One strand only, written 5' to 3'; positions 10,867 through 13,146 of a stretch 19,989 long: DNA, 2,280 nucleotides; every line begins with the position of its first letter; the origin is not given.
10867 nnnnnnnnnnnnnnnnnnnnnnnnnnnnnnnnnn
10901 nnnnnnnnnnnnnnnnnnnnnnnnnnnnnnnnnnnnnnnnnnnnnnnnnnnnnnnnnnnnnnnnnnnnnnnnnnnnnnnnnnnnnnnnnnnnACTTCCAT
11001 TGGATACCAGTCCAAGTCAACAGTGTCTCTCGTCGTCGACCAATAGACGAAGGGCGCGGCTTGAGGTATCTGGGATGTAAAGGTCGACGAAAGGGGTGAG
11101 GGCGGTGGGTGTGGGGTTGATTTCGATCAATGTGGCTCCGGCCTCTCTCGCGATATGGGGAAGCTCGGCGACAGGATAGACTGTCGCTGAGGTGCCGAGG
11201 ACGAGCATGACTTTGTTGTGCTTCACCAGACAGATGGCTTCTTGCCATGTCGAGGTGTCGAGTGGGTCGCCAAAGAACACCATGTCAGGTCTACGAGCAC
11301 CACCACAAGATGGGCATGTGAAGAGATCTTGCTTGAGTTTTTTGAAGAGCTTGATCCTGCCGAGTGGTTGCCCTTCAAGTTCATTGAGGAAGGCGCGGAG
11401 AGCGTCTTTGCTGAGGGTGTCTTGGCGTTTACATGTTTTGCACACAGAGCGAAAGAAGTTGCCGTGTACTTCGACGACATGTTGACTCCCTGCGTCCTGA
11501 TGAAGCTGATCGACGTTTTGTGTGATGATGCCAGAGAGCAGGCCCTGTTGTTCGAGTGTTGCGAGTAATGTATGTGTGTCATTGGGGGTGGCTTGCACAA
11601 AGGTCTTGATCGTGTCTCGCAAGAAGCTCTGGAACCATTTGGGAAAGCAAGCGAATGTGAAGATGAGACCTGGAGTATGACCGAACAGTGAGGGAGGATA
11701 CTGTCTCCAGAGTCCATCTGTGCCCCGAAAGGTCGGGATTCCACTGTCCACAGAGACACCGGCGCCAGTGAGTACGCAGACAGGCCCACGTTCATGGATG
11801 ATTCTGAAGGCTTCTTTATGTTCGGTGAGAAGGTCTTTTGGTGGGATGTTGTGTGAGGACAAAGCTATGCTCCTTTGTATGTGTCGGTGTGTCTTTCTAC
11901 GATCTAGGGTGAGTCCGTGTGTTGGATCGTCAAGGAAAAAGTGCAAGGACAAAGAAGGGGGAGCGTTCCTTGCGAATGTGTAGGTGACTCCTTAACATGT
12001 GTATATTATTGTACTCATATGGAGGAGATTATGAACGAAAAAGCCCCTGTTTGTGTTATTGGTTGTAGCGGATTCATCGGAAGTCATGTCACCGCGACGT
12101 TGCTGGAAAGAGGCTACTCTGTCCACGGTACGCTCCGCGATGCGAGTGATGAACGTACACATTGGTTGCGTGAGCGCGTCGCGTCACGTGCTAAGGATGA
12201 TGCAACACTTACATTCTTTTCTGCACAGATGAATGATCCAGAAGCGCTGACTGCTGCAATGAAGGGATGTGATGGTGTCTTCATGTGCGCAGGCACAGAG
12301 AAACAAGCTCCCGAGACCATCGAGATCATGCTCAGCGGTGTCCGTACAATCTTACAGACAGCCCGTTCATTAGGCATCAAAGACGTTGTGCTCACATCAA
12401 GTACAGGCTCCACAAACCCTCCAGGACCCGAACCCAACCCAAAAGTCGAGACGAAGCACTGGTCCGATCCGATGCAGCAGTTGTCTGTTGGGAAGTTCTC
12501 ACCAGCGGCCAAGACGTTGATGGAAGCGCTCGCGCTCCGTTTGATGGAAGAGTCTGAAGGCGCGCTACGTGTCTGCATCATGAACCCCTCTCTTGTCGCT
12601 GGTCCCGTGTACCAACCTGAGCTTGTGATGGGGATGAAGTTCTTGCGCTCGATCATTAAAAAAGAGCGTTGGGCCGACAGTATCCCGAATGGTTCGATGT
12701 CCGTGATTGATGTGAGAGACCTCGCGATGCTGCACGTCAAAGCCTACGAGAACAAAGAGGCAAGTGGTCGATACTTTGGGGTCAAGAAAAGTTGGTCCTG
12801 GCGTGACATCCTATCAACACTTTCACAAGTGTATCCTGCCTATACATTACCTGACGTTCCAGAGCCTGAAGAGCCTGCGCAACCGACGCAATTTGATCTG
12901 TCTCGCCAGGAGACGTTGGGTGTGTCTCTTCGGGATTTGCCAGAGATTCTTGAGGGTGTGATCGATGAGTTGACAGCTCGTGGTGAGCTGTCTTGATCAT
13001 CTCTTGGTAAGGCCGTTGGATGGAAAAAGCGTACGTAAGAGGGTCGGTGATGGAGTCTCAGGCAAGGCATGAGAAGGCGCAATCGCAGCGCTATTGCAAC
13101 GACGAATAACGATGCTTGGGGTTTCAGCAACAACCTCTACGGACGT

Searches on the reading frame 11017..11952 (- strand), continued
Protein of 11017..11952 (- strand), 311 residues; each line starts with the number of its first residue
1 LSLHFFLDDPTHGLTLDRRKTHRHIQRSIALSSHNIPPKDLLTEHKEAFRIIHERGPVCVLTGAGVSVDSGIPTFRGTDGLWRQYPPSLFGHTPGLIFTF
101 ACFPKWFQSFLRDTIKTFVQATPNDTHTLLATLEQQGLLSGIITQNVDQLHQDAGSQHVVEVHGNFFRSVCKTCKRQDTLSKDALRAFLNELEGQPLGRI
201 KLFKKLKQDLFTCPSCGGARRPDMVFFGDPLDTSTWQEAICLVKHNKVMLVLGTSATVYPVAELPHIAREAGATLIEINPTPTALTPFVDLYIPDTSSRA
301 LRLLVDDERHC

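Call 66: find_related_loci(query=A5, collection=metagenome_contigs, flank=6000)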
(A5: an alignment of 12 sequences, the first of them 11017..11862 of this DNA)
Query A5 (281 aa) in metagenome_contigs; peptide patterns used: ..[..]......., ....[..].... (x = any residue, [..] = any of these).
600 stretches matched a pattern (row limit reached: there are more); 598 encode a relative of the query (tblastn E <= 1e-3); the best 80 are kept; 80 distinct loci.
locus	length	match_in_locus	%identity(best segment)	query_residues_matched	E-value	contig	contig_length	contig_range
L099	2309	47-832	42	11-276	4e-59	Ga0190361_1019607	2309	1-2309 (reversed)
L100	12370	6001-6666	39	30-277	1e-52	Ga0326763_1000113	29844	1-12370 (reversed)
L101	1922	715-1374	42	30-275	7e-51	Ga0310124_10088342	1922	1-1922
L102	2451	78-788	37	16-277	6e-48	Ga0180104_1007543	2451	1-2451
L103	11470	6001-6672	37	16-263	1e-46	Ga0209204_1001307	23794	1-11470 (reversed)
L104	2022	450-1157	35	16-276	3e-47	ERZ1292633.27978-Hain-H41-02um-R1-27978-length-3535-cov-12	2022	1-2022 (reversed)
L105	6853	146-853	37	16-277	2e-46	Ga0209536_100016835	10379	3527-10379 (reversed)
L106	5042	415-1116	35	16-274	4e-46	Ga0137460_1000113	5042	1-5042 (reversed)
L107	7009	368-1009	38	31-271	8e-46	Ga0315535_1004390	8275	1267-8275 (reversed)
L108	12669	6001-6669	38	28-275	2e-45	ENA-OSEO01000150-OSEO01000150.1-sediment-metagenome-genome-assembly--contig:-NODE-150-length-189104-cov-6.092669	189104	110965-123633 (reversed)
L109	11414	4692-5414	40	31-277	7e-45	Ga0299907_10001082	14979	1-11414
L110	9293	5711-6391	38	28-275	4e-45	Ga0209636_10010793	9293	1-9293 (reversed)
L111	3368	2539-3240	36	15-277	3e-45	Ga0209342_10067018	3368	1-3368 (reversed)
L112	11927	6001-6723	35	13-275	4e-45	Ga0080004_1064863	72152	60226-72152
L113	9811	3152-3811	36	31-271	1e-44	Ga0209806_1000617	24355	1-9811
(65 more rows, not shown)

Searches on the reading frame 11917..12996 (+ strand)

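Call 4: search_protein_families(library=pfam, proteins=[window:11917-12996:+], max_evalue=0.01)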
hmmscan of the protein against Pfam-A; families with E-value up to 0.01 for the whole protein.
window:11917-12996:+ (359 aa): 8 families
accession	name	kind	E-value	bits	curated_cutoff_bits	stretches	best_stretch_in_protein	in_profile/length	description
PF01370.27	Epimerase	-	1.8e-21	77.1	20.9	1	45-282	1-230/240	NAD dependent epimerase/dehydratase family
PF13460.12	NAD_binding_10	-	3e-14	53.7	27.2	1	49-171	1-108/184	NAD(P)H-binding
PF16363.11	GDP_Man_Dehyd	-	2.5e-11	44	27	1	47-156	2-120/332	GDP-mannose 4,6 dehydratase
PF05368.20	NmrA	-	1.3e-09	38.5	27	1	42-135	2-84/298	NmrA-like family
PF01073.25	3Beta_HSD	-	1.3e-09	38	22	1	47-276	2-228/280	3-beta hydroxysteroid dehydrogenase/isomerase family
PF07993.18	NAD_binding_4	-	0.0047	16.6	20.1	0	49-233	3-210/258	Male sterility protein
PF02719.21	Polysacc_synt_2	-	0.0054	16.4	20.2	1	45-168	1-134/293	Polysaccharide biosynthesis protein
PF00056.29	Ldh_1_N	-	0.0097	16.4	27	0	45-133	3-85/141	lactate/malate dehydrogenase, NAD binding domain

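Call 5: search_protein_families(library=ncbifam, proteins=[window:11917-12996:+], max_evalue=0.01)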
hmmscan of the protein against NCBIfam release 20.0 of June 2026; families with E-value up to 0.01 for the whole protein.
window:11917-12996:+ (359 aa): 15 families
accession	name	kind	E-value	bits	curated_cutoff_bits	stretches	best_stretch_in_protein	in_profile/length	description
TIGR03466.1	HpnA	hypoth_equivalog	1.2e-20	73.7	367.65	1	45-305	3-245/327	hopanoid-associated sugar epimerase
TIGR04180.1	EDH_00030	hypoth_equivalog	2.3e-12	46.6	475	1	45-162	1-121/297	NAD-dependent 4,6-dehydratase LegB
NF052578.1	StrlDmthSdmBMthl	equivalog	1.8e-11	44.4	600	1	47-304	5-243/328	sterol demethylase protein SdmB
NF042423.1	oxyalk_red_Shew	equivalog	1.2e-07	31.1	580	1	38-236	4-182/331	2-alkyl-3-oxoalkanoate reductase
NF042422.1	oxyalk_red_OleD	equivalog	8e-07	28.7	580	1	45-166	3-114/329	2-alkyl-3-oxoalkanoate reductase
TIGR01179.1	galE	equivalog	2.6e-06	26.5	262.3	1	45-116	2-67/332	UDP-glucose 4-epimerase GalE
NF004520.0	PRK05865.1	equivalog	1.9e-05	22.7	1509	1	45-164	3-105/854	sugar epimerase family protein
NF043036.1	ErythonDh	equivalog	0.00017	20.9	325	1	45-162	3-125/321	D-erythronate dehydrogenase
TIGR03589.1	PseB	equivalog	0.00018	20.6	407.75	1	40-168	2-131/324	UDP-N-acetylglucosamine 4,6-dehydratase (inverting)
TIGR01472.1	gmd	equivalog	0.00058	19.2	415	1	47-113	5-71/342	GDP-mannose 4,6-dehydratase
NF041293.1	G6PDh_Azf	equivalog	0.0022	17.5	400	1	66-163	15-116/252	NAD-dependent glucose-6-phosphate dehydrogenase Azf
TIGR01777.1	yfcH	hypoth_equivalog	0.0035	17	207.35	0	45-90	1-48/292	TIGR01777 family oxidoreductase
NF047420.2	EF_P_mod_YmfI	equivalog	0.0044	16.8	238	1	45-128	2-84/236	elongation factor P 5-aminopentanone reductase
NF004823.0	PRK06179.1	subfamily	0.0067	15.9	310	1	40-90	3-53/271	oxidoreductase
NF004649.0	PRK05993.1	equivalog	0.008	15.5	387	0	40-79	2-41/277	SDR family oxidoreductase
